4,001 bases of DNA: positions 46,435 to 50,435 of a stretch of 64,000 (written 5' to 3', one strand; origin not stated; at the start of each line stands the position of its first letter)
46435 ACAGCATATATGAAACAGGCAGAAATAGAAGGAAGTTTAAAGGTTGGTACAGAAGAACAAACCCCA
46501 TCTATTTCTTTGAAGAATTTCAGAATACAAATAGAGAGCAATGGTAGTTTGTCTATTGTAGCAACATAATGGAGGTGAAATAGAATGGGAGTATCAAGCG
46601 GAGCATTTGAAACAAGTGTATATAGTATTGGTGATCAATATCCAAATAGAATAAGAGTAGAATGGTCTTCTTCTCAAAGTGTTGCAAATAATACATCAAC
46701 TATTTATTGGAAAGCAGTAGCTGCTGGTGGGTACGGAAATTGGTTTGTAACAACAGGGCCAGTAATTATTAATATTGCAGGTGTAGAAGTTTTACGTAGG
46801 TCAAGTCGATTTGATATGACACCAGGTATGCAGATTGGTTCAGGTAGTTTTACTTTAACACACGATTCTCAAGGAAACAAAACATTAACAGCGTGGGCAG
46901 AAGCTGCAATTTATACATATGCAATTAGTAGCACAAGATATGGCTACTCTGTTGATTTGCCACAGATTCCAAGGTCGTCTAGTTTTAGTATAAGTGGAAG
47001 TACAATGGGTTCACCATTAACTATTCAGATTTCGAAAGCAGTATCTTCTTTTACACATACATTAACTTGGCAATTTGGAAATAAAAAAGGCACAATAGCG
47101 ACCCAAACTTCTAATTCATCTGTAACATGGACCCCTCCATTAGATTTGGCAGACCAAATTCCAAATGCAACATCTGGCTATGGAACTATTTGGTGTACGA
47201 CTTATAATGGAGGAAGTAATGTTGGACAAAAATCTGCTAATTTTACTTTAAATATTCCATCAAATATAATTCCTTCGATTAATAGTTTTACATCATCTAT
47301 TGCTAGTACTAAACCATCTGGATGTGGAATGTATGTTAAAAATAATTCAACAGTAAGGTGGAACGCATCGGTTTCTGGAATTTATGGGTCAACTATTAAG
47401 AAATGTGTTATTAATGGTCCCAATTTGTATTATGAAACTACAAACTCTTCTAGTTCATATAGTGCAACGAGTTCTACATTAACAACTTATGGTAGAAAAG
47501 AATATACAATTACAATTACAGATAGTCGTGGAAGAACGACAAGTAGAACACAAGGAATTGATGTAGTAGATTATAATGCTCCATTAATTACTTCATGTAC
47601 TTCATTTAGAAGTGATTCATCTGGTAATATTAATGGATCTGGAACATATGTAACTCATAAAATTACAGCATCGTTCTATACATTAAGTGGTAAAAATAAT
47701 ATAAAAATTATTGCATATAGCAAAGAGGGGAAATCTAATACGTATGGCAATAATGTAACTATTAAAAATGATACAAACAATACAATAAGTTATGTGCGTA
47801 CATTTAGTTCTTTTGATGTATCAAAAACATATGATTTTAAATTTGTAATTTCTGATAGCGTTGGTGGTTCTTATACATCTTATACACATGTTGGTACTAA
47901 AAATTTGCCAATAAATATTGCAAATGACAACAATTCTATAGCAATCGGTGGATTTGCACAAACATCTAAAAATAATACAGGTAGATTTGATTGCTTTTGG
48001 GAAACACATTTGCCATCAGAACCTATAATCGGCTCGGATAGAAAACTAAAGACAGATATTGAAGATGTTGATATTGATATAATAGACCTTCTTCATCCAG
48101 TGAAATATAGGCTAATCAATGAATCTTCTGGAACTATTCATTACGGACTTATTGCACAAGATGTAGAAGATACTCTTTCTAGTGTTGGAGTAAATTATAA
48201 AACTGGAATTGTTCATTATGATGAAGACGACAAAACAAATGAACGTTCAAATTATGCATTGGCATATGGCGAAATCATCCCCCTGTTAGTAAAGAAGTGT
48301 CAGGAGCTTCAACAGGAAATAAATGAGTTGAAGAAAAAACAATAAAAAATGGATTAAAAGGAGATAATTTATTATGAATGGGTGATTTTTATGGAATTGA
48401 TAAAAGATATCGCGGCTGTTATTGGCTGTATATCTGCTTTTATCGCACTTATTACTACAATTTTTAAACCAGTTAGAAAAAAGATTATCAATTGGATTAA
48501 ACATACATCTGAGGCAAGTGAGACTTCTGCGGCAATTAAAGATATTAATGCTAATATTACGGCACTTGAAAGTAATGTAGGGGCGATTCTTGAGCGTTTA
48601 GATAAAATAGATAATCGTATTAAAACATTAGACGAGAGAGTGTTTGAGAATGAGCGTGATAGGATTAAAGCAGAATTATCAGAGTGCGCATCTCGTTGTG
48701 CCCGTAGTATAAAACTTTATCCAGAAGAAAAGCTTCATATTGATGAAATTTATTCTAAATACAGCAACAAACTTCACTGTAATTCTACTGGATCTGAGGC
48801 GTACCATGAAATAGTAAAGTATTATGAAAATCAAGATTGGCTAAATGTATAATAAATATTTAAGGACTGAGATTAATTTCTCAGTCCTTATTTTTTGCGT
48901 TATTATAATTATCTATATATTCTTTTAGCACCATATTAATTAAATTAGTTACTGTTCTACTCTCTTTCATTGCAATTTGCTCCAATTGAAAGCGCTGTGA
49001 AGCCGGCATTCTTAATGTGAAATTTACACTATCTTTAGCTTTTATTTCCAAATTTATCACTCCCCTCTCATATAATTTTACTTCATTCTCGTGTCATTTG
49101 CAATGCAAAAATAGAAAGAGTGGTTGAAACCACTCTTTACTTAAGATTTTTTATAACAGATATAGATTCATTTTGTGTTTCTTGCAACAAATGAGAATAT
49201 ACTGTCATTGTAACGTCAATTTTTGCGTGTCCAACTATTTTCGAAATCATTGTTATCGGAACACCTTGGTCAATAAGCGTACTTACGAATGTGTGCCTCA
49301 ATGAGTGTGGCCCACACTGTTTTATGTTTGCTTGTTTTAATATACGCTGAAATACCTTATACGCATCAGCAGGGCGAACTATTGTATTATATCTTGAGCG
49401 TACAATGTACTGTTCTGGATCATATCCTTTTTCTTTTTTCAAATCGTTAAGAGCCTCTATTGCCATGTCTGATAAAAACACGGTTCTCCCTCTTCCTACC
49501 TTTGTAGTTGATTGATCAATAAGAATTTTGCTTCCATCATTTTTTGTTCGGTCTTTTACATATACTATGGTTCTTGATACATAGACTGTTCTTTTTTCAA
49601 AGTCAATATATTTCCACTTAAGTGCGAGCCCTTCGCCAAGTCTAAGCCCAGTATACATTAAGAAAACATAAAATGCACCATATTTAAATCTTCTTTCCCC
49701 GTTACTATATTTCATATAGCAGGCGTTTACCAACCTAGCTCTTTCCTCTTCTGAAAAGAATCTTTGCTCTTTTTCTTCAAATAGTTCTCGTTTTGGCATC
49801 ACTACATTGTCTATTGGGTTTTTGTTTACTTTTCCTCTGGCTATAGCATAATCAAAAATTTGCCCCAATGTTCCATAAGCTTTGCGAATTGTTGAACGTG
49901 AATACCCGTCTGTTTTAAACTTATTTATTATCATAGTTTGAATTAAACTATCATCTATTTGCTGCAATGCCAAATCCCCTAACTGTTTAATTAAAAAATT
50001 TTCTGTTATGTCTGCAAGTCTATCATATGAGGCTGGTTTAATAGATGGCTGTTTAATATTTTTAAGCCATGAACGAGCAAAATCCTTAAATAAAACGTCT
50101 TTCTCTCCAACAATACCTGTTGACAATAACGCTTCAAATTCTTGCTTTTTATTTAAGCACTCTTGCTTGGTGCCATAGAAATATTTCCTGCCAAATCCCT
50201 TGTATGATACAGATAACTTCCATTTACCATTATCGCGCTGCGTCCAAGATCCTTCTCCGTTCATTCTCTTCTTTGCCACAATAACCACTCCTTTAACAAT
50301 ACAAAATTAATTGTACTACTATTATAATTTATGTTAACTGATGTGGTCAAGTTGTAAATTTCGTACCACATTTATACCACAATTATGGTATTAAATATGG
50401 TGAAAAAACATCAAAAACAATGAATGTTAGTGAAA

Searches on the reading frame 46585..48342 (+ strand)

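Call 58: search_protein_families(library=phrogs, proteins=[window:46585-48342:+], max_evalue=0.00001)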
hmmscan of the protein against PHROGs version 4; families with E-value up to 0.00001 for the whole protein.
window:46585-48342:+ (586 aa): 3 families
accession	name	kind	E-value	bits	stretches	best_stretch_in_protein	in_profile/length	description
phrog_372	-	tail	4.6e-79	268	1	20-461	12-465/743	tail protein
phrog_18627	-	tail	3.4e-36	126.1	1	22-314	15-317/317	tail protein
phrog_5668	-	tail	5e-11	42.1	1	481-585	1463-1557/1567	tail fiber protein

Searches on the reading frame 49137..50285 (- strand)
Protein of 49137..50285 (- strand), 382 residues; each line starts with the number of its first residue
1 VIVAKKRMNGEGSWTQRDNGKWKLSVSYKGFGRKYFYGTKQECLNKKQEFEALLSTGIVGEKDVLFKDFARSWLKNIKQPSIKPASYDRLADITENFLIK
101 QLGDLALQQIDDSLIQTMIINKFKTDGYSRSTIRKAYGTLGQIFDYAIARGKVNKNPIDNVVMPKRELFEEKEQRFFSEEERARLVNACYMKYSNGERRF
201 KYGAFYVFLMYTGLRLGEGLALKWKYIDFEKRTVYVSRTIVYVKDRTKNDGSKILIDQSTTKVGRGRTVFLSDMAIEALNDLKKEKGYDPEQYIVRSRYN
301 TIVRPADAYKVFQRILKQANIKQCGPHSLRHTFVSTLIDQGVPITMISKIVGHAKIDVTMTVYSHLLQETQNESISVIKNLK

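Call 58: search_protein_families(library=phrogs, proteins=[window:49137-50285:-], max_evalue=0.00001)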
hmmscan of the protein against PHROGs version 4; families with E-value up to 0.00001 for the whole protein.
window:49137-50285:- (382 aa): 5 families
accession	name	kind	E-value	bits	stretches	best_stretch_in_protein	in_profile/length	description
phrog_1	-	integration and excision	4.8e-71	241.8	1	16-380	118-449/611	integrase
phrog_216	-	integration and excision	7e-38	131.4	1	132-380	14-238/301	integrase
phrog_7685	-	integration and excision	3.5e-17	63.8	1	266-381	128-238/240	integrase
phrog_7269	-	integration and excision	3.4e-09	37.5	1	308-377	9-80/89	integrase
phrog_23271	-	unknown function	1.6e-06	28.9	1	324-359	9-44/67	-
